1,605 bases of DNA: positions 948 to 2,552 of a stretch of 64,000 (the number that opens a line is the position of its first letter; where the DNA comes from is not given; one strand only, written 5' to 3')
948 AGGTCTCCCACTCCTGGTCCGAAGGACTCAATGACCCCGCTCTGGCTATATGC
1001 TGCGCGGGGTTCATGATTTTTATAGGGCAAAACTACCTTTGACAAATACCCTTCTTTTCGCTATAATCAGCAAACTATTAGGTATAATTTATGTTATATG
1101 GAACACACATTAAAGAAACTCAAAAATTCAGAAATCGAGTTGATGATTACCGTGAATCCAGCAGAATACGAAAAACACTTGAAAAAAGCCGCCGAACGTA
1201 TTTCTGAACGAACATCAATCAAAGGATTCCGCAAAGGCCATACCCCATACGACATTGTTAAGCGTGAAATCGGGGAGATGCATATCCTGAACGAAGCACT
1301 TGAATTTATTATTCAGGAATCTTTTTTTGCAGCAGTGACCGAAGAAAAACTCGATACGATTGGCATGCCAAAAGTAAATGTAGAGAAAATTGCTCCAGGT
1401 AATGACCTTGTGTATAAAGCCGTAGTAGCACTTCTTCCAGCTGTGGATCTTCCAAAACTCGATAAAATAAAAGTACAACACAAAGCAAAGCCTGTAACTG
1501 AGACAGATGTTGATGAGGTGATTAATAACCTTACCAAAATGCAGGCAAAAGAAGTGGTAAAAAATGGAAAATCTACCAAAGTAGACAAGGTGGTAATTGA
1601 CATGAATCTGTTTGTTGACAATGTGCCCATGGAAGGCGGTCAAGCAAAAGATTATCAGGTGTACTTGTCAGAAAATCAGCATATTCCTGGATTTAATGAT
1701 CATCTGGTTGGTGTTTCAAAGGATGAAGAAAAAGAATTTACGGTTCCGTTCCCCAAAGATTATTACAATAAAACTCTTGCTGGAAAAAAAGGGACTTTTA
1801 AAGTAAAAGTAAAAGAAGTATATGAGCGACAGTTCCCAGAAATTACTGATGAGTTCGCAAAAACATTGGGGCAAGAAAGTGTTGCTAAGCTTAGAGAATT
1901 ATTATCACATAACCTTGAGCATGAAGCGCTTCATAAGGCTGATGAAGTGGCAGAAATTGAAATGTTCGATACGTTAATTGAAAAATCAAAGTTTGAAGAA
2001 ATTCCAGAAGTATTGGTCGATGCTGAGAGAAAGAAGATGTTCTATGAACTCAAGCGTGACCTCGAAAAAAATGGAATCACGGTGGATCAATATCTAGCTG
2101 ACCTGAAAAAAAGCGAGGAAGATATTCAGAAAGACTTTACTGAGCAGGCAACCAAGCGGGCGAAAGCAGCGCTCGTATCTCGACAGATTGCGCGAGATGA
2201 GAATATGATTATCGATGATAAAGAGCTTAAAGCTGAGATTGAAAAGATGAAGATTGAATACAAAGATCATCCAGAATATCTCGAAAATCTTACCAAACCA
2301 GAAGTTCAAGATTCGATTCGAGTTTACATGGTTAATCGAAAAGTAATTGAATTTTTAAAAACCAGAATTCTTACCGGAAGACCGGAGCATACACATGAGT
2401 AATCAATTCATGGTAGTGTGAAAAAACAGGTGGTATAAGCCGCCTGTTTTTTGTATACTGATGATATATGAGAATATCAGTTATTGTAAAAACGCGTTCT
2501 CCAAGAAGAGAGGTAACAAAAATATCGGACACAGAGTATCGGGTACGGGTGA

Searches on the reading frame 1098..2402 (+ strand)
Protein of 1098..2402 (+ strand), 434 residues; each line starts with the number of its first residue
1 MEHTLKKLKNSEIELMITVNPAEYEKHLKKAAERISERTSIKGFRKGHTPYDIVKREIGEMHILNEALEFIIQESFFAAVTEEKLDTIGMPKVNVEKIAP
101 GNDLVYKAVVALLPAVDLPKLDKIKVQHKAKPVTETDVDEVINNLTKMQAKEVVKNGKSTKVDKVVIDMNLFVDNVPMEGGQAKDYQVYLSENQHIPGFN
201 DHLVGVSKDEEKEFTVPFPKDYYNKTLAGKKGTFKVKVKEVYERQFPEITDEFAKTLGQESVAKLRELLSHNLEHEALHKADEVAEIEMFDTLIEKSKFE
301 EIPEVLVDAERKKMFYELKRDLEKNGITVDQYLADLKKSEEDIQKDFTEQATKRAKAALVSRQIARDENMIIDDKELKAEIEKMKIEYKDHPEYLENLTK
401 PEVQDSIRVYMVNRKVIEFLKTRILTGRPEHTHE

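Call 90: search_protein_families(library=pfam, proteins=[window:1098-2402:+], max_evalue=0.01)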
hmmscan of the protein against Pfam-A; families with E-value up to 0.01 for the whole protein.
window:1098-2402:+ (434 aa): 3 families
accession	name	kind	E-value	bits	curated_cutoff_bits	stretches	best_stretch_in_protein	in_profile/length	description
PF05697.18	Trigger_N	-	5.5e-35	121.2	22.2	1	1-145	1-144/144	Bacterial trigger factor protein (TF)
PF05698.19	Trigger_C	-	2.4e-25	89.9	22.7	1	261-421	1-161/162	Bacterial trigger factor protein (TF) C-terminus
PF00254.34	FKBP_C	-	9.8e-10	39.1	21.1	1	158-236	4-91/94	FKBP-type peptidyl-prolyl cis-trans isomerase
